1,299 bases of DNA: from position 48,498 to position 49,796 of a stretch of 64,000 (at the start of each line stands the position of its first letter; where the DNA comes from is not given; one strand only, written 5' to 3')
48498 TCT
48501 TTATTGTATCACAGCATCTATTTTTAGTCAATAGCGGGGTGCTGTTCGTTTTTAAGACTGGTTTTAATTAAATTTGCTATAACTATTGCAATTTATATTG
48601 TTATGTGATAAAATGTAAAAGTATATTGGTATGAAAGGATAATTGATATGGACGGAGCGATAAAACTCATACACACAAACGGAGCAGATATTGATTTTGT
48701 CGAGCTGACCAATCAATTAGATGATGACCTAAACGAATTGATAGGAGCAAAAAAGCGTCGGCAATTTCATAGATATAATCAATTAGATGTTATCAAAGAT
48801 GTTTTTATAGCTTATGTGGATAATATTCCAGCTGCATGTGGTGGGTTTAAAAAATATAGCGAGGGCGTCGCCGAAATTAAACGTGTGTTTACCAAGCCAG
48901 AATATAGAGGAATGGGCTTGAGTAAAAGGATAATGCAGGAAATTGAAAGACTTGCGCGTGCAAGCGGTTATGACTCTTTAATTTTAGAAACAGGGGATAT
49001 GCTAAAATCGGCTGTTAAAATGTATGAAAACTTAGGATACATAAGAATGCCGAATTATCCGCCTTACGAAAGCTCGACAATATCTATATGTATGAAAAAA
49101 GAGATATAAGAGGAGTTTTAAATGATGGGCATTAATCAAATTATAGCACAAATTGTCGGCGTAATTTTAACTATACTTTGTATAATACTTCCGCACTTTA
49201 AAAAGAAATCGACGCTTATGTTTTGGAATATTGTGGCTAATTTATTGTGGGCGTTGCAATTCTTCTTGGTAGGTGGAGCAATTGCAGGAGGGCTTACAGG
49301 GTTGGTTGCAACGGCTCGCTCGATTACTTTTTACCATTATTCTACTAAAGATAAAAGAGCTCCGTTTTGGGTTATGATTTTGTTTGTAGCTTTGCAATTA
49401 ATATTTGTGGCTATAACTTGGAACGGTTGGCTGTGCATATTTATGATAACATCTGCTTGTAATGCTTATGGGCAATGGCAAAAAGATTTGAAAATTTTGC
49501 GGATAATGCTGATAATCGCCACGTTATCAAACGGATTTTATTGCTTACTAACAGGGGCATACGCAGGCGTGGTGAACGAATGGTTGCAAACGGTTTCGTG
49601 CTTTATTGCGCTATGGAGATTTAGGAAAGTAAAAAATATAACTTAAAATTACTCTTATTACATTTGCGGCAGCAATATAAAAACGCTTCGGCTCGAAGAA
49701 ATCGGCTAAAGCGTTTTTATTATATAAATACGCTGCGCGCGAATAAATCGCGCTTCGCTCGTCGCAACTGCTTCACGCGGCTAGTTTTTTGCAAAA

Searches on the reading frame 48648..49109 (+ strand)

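Call 58: search_protein_families(library=pfam, proteins=[window:48648-49109:+], max_evalue=0.001)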
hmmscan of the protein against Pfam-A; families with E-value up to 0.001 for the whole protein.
window:48648-49109:+ (153 aa): 6 families
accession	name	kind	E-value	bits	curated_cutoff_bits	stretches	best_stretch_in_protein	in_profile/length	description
PF00583.31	Acetyltransf_1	-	1.5e-14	54.7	20.7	1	46-131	29-116/116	Acetyltransferase (GNAT) family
PF13508.13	Acetyltransf_7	-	4.7e-12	46.6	27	1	51-132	4-83/84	Acetyltransferase (GNAT) domain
PF13673.13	Acetyltransf_10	-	6e-08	33.2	23.6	1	49-136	30-111/128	Acetyltransferase (GNAT) domain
PF08445.16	FR47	-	6.7e-06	26.4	22.1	1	74-133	21-79/86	FR47-like protein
PF23209.2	IDM1_C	-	0.00041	20.9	33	1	63-119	46-102/140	Increased DNA methylation 1, C-terminal domain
PF14542.12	Acetyltransf_CG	-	0.00061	20.3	30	1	64-108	14-58/80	GCN5-related N-acetyl-transferase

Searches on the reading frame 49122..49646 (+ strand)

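Call 59: search_protein_families(library=pfam, proteins=[window:49122-49646:+], max_evalue=0.001)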
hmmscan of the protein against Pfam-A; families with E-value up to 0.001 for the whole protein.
window:49122-49646:+ (174 aa): 1 family
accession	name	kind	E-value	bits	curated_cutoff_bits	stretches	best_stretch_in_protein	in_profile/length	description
PF10688.14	Imp-YgjV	-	9.3e-22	78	23.5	1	7-169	1-157/159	Bacterial inner membrane protein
